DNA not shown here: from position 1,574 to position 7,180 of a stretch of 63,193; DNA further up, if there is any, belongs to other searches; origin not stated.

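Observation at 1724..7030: Stand-alone 1,768-aa fusion of SNF2-like lobe, DEAH C-lobe, DUF1998/MrfA Zn module and Vsr-like endonuclease: candidate single-gene defence (or repair) helicase-nuclease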

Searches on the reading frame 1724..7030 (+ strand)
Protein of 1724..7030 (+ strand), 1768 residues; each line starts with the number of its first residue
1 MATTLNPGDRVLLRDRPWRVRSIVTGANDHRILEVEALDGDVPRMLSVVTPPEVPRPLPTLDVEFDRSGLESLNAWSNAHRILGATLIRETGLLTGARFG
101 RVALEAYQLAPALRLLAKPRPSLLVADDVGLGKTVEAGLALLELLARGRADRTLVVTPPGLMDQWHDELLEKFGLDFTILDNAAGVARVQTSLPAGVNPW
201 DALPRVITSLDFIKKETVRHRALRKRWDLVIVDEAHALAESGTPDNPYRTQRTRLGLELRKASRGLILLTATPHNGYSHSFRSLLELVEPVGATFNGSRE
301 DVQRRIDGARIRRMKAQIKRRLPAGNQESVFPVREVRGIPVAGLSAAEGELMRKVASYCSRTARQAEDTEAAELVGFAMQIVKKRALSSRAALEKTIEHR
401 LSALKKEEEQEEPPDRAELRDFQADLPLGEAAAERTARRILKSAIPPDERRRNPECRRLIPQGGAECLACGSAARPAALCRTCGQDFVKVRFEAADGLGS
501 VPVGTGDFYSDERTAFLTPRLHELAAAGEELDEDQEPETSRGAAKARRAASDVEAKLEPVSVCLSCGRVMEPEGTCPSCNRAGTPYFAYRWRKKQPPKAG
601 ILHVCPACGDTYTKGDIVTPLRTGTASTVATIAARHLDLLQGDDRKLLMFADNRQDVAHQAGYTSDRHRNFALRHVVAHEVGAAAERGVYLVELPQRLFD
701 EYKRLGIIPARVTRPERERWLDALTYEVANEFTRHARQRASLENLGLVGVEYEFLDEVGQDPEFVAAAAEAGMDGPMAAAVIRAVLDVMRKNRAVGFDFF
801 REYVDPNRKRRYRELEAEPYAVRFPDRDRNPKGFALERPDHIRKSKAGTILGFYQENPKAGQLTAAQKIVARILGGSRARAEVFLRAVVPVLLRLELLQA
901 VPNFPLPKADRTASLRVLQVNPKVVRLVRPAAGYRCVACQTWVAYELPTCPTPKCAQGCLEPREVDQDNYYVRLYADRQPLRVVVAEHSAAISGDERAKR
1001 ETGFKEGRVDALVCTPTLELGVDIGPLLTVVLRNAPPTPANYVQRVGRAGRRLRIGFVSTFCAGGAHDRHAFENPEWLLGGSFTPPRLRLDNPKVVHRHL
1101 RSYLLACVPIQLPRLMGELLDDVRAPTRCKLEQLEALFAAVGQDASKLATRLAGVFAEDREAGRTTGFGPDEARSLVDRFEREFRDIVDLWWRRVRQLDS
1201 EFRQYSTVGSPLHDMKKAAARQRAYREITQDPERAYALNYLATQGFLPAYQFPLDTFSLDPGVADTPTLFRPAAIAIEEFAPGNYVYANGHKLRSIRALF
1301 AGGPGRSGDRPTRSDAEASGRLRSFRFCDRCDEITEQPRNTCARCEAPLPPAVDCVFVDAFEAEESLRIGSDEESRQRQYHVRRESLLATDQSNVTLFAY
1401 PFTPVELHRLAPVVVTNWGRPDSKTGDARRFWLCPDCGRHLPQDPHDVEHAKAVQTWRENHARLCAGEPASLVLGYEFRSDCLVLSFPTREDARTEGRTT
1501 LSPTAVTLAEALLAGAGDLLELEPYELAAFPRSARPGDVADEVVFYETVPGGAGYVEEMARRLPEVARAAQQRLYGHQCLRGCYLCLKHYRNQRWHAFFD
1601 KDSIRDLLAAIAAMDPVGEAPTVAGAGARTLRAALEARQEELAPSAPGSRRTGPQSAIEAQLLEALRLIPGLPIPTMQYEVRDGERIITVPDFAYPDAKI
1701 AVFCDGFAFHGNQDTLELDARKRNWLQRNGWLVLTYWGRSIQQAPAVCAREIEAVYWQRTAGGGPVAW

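Call 4: search_protein_families(library=pfam, proteins=[window:1724-7027:+], max_evalue=0.1)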
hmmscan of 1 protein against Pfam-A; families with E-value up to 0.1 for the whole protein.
window:1724-7027:+ (1768 aa): 10 families
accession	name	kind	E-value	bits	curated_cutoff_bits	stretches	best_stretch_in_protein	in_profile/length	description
PF00176.29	SNF2-rel_dom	-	2.5e-12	47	24.9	1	120-290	17-180/290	SNF2-related domain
PF00271.37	Helicase_C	-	1.1e-11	45.4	23.5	1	982-1051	39-108/110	Helicase conserved C-terminal domain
PF09369.15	MZB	-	5e-09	37.2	24.2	1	1508-1587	1-80/80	MrfA Zn-binding domain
PF00270.35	DEAD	-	1.1e-07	32.2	26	1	120-274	15-161/167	DEAD/DEAH box helicase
PF04851.21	ResIII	-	1.7e-05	25.2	22.5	1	118-274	21-163/164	Type III restriction enzyme, res subunit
PF18741.7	MTES_1575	-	6.8e-05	23.3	38.2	1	1697-1752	37-92/96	REase_MTES_1575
PF04480.18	DUF559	-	0.0015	18.8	20.6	1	1691-1752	46-104/109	Protein of unknown function (DUF559)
PF01783.29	Ribosomal_L32p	-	0.021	15.4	21.3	0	539-579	7-45/56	Ribosomal L32p protein family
PF04828.22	GFA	-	0.066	13.7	24.3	0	1423-1454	63-94/115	Glutathione-dependent formaldehyde-activating enzyme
PF12773.13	DZR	-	0.075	13.6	27.3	0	454-488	2-34/45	Double zinc ribbon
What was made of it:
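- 1724..3079 (+): armA-derived part (aa 1-452): N-terminal domain, SNF2 RecA lobe 1 and the helical region before lobe 2. Lobe 1 carries Walker A GLGKT (2102-2125), DEAH (2411-2431) and TATP (2528-2542). SNF2 lobe 2 and the C-terminal domain are missing. Pfam SNF2-rel_dom aa 120-290 (call 4).
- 4667..4876 (+): RecA lobe 2 core of the YprA helicase (Helicase_C), with motifs V and VI at 4760-4798 and 4853-4879. Pfam PF00271, aa 982-1051, 45.4 bits (call 4).
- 5444..6511 (+): OB-CON-DUF1998 canopy region, ending in the four-Cys MZB cluster (Pfam MZB aa 1508-1587 = nt 6245-6484). Pfam PF09369, 37.2 bits (call 4).
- Checked: Pfam matches above the gathering score (call 4):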

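Call 5: search_protein_families(library=padloc, proteins=[window:1724-7027:+], max_evalue=0.01)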
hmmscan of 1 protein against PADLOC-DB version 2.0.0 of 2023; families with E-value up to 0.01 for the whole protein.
window:1724-7027:+ (1768 aa): 58 families (the best 25 are shown)
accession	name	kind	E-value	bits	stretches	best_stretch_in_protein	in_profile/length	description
PDLC00013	DruE1|DruE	-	3.8e-79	265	1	1005-1609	1079-1674/1776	SNF2 family N-terminal domain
PDLC02621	DrmD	-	6.5e-78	261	1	4-415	12-436/1040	DrmD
PDLC00037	DruE3|DruE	-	2.1e-72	242.6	2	985-1613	1033-1678/2055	SNF2 family N-terminal domain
PDLC02572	DrmA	-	1e-62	210.4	1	71-418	87-436/1043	DrmA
PDLC02632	DrmD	-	4.4e-59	198.6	1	71-411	92-432/662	DrmD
PDLC00014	DruE2|DruE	-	2.4e-56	189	3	1004-1105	1182-1297/1928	SNF2 family N-terminal domain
PDLC00015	DruE2|DruE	-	4.3e-52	175.2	3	964-1106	1113-1269/1887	SNF2 family N-terminal domain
PDLC02504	BrxHI|BrxHII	-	9.1e-49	164.2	1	86-410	92-404/971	BrxHII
PDLC02622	DrmD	-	3.2e-48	162.6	1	71-393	91-413/422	DrmD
PDLC00659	HmaA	-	6.2e-48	161.4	1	123-413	125-407/1176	SNF2 helicase / DEAD-box helicase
PDLC02633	DrmD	-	1.2e-47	160.5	1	64-413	89-436/839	DrmD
PDLC00035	DruE3|DruE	-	6.5e-45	151.3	2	985-1349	1036-1401/1460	SNF2 family N-terminal domain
PDLC00036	DruE3|DruE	-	1.1e-44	150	2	984-1294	1025-1336/2023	SNF2 family N-terminal domain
PDLC02500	BrxHI|BrxHII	-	7.5e-43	145.2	1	108-418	95-412/933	BrxHI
PDLC00051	DruE4|DruE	-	2.8e-40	135.8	3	919-1105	1020-1222/1829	SNF2 family N-terminal domain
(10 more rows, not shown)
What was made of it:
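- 1724..3079 (+): PADLOC DrmD 6.5e-78 over aa 4-415 (call 5).
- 5444..6511 (+): PADLOC DruE1 3.8e-79 over aa 1005-1609 (call 5).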

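Call 6: search_protein_families(library=ncbifam, proteins=[window:1724-7027:+], max_evalue=0.01)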
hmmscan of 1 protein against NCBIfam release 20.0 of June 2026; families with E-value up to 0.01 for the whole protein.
window:1724-7027:+ (1768 aa): 29 families (the best 25 are shown)
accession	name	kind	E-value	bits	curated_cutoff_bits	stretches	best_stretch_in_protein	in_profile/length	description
NF038317.1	DISARM_DrmD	equivalog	4.1e-78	263.7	610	1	6-424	3-428/1021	DISARM system SNF2-like helicase DrmD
NF041062.1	DpdE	equivalog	2.7e-34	118.4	500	1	101-306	151-329/1048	protein DpdE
NF003426.0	PRK04914.1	equivalog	2.8e-34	118.5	576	1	95-287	145-330/959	RNA polymerase-associated protein RapA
NF038318.1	DISARM_DrmD_b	equivalog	1.6e-20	72.9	950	1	123-410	50-329/868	DISARM system SNF2-like helicase DrmD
TIGR03817.1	DECH_helic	hypoth_equivalog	5e-16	58.1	874.1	1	984-1101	305-422/742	helicase/secretion neighborhood putative DEAH-box helicase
NF042964.1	phospholipD_antiphage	equivalog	1.5e-15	56.6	1100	1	123-279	252-416/895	phospholipase D-like domain-containing anti-phage protein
TIGR04121.1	DEXH_lig_assoc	equivalog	1e-11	43.3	850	1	971-1053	265-347/804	ligase-associated DNA damage response DEXH box helicase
NF010338.0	PRK13767.1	equivalog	5.1e-10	38.2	849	1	985-1054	318-387/877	ATP-dependent helicase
TIGR04095.1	dnd_restrict_1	equivalog_domain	2e-08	33.7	600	1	979-1052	310-383/451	DNA phosphorothioation system restriction enzyme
NF007284.0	PRK09751.1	equivalog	4.1e-08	30.9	1496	1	984-1053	351-420/1538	ATP-dependent helicase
NF010337.0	PRK13766.1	equivalog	2e-06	26.2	610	1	1002-1071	418-486/781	Hef nuclease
NF053631.1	RNA_helic_CshA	equivalog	7.3e-06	25.1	646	1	997-1062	276-341/434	degradosome RNA helicase CshA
NF007882.0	PRK10590.1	equivalog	1.7e-05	23.9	743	1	993-1056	276-343/456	ATP-dependent RNA helicase RhlE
NF002340.1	PRK01297.1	equivalog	1.7e-05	23.8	564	1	983-1061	274-352/372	ATP-dependent RNA helicase RhlB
NF008642.0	PRK11634.1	equivalog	0.00023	19.7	989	1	988-1063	271-350/628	DEAD/DEAH family ATP-dependent RNA helicase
TIGR01389.1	recQ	equivalog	0.0012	17.4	640.2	0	986-1051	252-317/591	DNA helicase RecQ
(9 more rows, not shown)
